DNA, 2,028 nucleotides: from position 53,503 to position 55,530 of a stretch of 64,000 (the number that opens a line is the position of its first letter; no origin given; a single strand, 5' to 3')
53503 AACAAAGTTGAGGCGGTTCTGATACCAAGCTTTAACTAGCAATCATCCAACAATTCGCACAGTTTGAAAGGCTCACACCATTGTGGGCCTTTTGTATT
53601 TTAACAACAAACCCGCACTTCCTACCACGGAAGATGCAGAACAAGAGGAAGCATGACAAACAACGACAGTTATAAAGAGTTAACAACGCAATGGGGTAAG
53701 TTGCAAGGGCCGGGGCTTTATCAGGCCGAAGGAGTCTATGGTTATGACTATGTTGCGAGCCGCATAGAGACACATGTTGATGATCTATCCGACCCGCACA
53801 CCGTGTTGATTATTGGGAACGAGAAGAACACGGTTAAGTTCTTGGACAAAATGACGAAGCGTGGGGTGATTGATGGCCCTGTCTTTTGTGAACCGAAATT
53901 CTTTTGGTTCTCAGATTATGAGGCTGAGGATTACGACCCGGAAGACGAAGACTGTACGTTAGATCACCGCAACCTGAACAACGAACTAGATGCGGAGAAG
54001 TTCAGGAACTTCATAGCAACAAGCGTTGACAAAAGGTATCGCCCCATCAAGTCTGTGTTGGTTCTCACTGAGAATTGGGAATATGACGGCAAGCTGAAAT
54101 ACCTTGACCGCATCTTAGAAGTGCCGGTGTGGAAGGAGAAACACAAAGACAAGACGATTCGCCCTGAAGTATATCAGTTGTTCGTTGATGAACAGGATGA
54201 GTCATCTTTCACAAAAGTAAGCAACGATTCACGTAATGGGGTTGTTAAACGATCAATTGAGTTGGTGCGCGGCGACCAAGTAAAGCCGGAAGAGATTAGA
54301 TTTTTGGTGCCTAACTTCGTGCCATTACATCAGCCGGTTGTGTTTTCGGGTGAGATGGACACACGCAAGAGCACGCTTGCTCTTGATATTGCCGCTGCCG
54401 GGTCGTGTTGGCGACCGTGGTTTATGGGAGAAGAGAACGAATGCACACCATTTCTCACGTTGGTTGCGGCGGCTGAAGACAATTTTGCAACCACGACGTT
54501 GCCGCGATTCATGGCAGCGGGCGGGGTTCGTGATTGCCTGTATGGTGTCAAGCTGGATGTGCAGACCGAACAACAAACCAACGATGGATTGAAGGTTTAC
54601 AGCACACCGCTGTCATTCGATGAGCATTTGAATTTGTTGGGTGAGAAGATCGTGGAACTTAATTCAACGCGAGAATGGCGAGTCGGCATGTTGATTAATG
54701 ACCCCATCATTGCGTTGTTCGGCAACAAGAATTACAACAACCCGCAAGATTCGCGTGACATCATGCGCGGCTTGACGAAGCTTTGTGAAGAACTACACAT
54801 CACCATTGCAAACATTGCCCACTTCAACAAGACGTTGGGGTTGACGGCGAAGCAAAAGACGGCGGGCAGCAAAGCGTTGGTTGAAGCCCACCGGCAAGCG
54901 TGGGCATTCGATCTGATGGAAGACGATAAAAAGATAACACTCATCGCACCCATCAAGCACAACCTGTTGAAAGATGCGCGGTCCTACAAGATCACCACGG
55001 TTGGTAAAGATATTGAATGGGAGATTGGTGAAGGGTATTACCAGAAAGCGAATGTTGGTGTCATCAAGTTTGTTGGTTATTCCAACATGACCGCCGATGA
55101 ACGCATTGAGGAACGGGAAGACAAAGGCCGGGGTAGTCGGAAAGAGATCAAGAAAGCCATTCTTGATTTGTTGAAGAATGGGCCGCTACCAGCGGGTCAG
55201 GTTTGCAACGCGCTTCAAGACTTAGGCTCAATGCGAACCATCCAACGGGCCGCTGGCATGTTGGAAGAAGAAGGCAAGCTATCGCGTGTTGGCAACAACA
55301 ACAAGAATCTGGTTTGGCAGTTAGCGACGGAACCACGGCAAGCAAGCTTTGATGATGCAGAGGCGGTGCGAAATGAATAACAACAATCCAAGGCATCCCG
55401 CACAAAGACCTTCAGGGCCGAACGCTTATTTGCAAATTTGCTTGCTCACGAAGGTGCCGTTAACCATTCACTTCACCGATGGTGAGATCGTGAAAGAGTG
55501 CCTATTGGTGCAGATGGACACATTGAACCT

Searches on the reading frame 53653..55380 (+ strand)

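Call 93: search_protein_families(library=pfam, proteins=[window:53653-55380:+], max_evalue=0.001)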
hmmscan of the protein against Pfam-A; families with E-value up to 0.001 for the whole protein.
window:53653-55380:+ (575 aa): 1 family
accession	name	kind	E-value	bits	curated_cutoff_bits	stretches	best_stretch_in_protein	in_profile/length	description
PF13481.12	AAA_25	-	2.3e-13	50.6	27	1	204-394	11-193/195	AAA domain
